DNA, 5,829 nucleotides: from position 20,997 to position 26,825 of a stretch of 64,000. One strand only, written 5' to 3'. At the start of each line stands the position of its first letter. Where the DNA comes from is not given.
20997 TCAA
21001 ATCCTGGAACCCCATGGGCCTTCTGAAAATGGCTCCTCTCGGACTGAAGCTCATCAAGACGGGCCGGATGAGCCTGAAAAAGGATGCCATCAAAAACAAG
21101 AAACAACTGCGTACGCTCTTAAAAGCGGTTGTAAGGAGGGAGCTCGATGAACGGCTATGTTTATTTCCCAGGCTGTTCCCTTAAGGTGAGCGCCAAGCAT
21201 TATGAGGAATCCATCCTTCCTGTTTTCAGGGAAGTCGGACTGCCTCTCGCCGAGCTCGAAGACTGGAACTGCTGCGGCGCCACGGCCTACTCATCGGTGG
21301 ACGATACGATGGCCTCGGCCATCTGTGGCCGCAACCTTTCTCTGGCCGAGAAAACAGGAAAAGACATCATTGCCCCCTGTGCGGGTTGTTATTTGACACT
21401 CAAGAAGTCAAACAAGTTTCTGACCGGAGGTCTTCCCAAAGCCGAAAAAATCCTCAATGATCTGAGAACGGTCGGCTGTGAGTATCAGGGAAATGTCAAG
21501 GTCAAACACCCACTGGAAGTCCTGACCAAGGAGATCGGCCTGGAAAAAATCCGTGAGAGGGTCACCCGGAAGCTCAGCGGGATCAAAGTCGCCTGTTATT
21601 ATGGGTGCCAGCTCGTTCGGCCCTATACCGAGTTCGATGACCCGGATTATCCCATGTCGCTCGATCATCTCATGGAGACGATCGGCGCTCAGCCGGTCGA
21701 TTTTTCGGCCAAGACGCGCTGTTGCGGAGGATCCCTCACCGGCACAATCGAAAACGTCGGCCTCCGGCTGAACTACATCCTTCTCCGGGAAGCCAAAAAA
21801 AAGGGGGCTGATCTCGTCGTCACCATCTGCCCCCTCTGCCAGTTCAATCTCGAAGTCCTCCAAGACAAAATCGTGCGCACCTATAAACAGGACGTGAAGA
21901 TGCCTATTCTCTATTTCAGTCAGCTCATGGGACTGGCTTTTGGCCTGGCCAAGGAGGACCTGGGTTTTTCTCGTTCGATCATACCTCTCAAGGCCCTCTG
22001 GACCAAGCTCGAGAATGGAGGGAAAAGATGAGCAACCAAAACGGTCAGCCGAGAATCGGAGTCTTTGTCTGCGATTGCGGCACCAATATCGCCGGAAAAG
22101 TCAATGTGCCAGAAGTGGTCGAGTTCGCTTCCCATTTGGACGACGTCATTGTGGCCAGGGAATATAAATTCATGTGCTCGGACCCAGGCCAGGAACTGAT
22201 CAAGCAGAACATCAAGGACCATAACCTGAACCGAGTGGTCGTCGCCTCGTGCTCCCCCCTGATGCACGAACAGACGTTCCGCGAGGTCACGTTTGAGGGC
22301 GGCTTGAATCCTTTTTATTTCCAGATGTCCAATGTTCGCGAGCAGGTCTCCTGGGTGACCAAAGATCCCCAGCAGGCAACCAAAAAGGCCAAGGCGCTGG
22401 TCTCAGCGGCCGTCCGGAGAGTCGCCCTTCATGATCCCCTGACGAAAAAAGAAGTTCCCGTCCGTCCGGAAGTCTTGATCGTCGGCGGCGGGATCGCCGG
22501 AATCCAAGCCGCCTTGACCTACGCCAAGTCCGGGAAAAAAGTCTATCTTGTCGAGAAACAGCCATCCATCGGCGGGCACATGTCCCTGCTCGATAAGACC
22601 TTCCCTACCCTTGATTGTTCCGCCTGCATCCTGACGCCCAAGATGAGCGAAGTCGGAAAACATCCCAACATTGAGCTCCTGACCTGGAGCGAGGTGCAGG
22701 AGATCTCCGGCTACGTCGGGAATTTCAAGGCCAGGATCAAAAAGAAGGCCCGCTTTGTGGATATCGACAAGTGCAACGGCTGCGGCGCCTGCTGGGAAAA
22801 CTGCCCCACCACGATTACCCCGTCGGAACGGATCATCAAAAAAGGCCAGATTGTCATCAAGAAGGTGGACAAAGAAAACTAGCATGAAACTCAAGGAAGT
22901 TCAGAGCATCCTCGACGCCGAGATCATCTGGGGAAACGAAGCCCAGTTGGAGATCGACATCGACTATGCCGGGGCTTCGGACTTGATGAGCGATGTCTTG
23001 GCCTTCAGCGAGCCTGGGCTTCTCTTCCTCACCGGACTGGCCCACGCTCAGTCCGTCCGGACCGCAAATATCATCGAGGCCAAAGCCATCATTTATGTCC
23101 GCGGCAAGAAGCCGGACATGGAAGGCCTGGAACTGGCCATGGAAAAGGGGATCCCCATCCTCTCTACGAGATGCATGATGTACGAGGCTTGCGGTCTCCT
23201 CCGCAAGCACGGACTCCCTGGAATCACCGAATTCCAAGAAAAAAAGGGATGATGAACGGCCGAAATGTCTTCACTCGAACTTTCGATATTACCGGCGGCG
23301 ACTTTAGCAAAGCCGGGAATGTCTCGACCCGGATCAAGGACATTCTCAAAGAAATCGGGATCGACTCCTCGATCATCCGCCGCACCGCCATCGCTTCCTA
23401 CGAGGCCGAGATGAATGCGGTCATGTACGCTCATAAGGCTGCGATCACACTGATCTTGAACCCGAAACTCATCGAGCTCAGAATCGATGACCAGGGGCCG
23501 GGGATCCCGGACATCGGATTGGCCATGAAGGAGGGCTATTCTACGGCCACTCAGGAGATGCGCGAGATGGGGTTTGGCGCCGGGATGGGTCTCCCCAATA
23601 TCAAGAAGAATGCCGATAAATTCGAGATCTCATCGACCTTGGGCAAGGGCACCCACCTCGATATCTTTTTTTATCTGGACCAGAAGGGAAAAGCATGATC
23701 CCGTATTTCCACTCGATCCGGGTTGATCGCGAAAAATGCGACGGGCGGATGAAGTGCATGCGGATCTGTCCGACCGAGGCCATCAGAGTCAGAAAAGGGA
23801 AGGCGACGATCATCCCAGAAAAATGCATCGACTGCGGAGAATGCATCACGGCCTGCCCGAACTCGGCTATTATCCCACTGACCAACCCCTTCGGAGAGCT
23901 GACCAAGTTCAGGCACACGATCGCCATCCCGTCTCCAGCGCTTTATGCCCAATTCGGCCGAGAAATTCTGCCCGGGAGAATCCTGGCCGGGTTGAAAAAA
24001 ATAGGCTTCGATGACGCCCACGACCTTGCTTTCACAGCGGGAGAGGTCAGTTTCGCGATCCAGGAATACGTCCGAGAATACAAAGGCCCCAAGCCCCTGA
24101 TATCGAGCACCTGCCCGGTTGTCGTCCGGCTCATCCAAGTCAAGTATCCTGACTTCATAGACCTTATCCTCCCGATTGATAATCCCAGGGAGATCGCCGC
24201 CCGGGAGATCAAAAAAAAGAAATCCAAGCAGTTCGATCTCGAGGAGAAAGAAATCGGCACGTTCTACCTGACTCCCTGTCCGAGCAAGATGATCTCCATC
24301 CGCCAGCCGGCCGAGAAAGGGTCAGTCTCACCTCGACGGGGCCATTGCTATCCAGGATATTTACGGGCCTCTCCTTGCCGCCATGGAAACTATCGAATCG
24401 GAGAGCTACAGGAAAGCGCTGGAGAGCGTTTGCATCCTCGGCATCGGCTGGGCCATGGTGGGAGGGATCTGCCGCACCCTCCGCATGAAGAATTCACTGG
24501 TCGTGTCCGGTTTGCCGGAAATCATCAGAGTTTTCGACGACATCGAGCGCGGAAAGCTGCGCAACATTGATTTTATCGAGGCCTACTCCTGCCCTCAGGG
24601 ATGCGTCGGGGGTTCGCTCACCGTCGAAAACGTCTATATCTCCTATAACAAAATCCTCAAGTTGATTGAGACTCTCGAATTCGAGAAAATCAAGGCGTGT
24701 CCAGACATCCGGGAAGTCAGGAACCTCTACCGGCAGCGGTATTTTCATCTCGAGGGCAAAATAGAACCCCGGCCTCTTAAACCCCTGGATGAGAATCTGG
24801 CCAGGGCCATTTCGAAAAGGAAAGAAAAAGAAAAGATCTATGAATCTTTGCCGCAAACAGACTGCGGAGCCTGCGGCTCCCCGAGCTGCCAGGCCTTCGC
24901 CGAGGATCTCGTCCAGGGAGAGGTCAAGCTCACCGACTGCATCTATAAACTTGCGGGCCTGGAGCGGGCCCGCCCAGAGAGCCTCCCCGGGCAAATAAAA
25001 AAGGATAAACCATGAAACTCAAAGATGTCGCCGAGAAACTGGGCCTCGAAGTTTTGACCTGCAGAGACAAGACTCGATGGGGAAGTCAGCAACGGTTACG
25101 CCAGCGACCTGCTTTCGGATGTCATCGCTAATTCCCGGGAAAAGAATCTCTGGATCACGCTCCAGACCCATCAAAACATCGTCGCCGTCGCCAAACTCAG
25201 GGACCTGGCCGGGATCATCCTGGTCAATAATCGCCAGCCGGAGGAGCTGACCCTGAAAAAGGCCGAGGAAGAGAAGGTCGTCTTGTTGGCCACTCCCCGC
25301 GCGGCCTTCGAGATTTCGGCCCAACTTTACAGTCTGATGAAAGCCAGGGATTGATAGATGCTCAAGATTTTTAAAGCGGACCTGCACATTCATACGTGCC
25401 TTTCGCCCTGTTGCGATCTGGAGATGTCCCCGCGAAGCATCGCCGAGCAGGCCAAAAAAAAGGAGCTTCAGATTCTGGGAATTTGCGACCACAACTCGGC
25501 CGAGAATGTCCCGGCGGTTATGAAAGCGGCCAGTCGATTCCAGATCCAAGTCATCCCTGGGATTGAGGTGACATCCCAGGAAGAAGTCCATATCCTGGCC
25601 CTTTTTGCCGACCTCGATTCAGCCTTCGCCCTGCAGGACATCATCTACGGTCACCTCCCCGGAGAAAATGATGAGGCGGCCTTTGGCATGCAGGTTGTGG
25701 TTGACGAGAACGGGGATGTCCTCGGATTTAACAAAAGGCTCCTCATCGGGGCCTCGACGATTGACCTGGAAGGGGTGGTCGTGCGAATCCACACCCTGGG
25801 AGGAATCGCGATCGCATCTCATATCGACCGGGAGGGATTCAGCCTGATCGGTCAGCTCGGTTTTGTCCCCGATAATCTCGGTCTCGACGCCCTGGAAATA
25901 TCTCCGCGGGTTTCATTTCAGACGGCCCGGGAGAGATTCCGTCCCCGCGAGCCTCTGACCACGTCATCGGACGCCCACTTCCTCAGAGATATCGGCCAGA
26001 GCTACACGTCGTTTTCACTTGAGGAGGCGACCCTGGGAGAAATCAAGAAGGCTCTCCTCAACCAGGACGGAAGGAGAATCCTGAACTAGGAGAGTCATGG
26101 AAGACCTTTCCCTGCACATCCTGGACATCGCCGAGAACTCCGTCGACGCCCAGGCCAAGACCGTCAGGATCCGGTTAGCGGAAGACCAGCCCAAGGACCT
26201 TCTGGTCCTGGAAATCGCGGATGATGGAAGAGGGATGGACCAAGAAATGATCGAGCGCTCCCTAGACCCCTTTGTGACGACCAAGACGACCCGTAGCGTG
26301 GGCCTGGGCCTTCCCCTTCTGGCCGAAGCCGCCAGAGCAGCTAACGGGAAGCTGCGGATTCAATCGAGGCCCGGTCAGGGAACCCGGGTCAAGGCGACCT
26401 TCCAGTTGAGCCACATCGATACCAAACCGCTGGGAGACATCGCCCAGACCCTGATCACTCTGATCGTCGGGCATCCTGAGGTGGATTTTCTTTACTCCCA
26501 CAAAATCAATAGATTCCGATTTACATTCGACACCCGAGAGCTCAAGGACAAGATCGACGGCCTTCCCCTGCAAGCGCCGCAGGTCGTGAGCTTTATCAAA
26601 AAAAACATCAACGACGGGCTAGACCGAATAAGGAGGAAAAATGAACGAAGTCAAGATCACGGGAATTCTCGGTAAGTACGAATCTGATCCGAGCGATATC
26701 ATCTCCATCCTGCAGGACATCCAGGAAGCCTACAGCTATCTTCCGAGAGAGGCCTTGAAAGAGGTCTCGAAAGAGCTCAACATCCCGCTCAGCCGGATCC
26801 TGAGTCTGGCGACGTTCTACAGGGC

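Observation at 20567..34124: Hdr, NuoEF/HydBC-type and Mvh genes combined in one co-directional array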

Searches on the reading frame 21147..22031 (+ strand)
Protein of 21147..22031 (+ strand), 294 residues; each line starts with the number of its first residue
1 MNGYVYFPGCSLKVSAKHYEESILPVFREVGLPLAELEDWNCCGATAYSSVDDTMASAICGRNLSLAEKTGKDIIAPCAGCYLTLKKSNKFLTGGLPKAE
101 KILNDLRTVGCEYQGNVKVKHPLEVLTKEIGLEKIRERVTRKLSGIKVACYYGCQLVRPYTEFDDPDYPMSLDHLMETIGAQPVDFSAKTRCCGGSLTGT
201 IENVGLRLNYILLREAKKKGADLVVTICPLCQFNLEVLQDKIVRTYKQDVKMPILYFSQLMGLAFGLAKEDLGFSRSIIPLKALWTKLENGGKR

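Call 5: search_protein_families(library=pfam, proteins=[window:21147-22031:+], max_evalue=0.01)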
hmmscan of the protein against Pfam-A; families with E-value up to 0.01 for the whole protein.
window:21147-22031:+ (294 aa): 2 families
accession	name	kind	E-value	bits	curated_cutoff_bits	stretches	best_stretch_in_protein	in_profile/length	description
PF02754.22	CCG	-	5.9e-28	97.2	20.6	2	4-86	1-85/85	Cysteine-rich domain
PF22196.1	HdrB-like_C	-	0.0039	17.6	33.4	1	220-275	27-84/87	HdrB-like C-terminal domain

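Call 38: search_protein_families(library=ncbifam, proteins=[window:21147-22031:+], max_evalue=0.00001)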
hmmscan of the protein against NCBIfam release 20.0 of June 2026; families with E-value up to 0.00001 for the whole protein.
window:21147-22031:+ (294 aa): 6 families
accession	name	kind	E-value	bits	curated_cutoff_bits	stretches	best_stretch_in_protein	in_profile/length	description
TIGR03288.1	CoB_CoM_SS_B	equivalog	1.8e-61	208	345.15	1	4-287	2-289/290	CoB--CoM heterodisulfide reductase subunit B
NF042965.1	MFR_anch_SdhE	equivalog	1e-55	189.3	500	1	4-279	3-276/282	8-methylmenaquinol:fumarate reductase membrane anchor subunit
NF041780.1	hetero_SS_HdrB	equivalog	3.4e-24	85.7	450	1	7-278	9-295/304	ferredoxin:CoB-CoM heterodisulfide reductase subunit HdrB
NF004898.0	PRK06259.1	equivalog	1.2e-12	47.3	385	1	6-250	266-475/488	fumarate reductase (CoM/CoB) subunit TfrB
NF045670.1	quin_L_LdhH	equivalog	8.6e-12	44.1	800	1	5-236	470-686/706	L-lactate dehydrogenase (quinone) large subunit LdhH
NF008369.0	PRK11168.1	equivalog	1.8e-08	33.7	278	0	5-89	170-256/401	anaerobic glycerol-3-phosphate dehydrogenase subunit C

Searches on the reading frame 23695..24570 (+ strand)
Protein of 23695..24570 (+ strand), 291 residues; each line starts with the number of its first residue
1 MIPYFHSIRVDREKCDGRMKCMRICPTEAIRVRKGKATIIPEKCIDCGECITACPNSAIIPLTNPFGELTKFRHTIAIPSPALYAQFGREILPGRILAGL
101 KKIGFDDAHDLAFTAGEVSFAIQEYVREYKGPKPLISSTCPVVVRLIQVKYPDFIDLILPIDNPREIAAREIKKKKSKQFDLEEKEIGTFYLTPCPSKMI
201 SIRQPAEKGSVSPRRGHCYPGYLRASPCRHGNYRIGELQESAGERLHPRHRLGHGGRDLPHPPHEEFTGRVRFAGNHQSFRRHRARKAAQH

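Call 5: search_protein_families(library=pfam, proteins=[window:23695-24570:+], max_evalue=0.01)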
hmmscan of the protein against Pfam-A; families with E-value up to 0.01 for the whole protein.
window:23695-24570:+ (291 aa): 13 families
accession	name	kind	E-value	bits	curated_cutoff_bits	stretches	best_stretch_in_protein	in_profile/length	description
PF02906.19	Fe_hyd_lg_C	-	6.3e-19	69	22.1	1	74-206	2-141/245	Iron only hydrogenase large subunit, C-terminal domain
PF12837.12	Fer4_6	-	6.1e-12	45.3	25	2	37-59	2-24/24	4Fe-4S binding domain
PF00037.32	Fer4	-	8.2e-10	38.5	21.1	2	38-59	2-23/24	4Fe-4S binding domain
PF13237.11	Fer4_10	-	1.2e-08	35.2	25.5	1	8-55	2-53/53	4Fe-4S dicluster domain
PF12838.12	Fer4_7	-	1.1e-07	32.7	27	1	14-57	1-51/52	4Fe-4S dicluster domain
PF13187.11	Fer4_9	-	1.4e-06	28.6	27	1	14-59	1-52/52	4Fe-4S dicluster domain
PF25160.1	LdpA_Fe-S-bd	-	1.8e-06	28.1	27.6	1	20-59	8-43/49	LdpA Fe-S cluster-binding domain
PF12797.12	Fer4_2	-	1.3e-05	25.3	24.5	1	38-55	4-21/22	4Fe-4S binding domain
PF12800.12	Fer4_4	-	0.0001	22.8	24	1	41-56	1-16/17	4Fe-4S binding domain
PF13484.11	Fer4_16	-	0.00011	23.3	30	1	43-60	1-18/66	4Fe-4S double cluster binding domain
PF14697.11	Fer4_21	-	0.00039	20.9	35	1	37-58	1-22/59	4Fe-4S dicluster domain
PF13746.11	Fer4_18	-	0.00058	20.5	27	1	14-55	60-96/114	4Fe-4S dicluster domain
PF13183.11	Fer4_8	-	0.001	20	27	0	42-56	3-17/68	4Fe-4S dicluster domain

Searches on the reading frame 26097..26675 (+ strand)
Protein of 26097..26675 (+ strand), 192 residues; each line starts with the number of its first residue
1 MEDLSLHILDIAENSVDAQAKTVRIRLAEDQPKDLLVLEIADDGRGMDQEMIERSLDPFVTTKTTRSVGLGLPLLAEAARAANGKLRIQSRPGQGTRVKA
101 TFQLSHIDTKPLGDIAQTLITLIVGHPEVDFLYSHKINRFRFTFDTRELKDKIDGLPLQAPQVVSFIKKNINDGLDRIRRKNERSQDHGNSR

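Call 5: search_protein_families(library=pfam, proteins=[window:26097-26675:+], max_evalue=0.01)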
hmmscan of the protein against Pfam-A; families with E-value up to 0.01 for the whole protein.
window:26097-26675:+ (192 aa): 3 families
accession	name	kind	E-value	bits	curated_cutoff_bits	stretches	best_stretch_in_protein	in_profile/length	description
PF02518.31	HATPase_c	-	3.7e-18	66.4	26.4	1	8-104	10-109/111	Histidine kinase-, DNA gyrase B-, and HSP90-like ATPase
PF13589.12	HATPase_c_3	-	2.1e-08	34.7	25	1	8-67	7-64/137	Histidine kinase-, DNA gyrase B-, and HSP90-like ATPase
PF13581.12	HATPase_c_2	-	0.0016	18.9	27.4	1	18-82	51-112/127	Histidine kinase-like ATPase domain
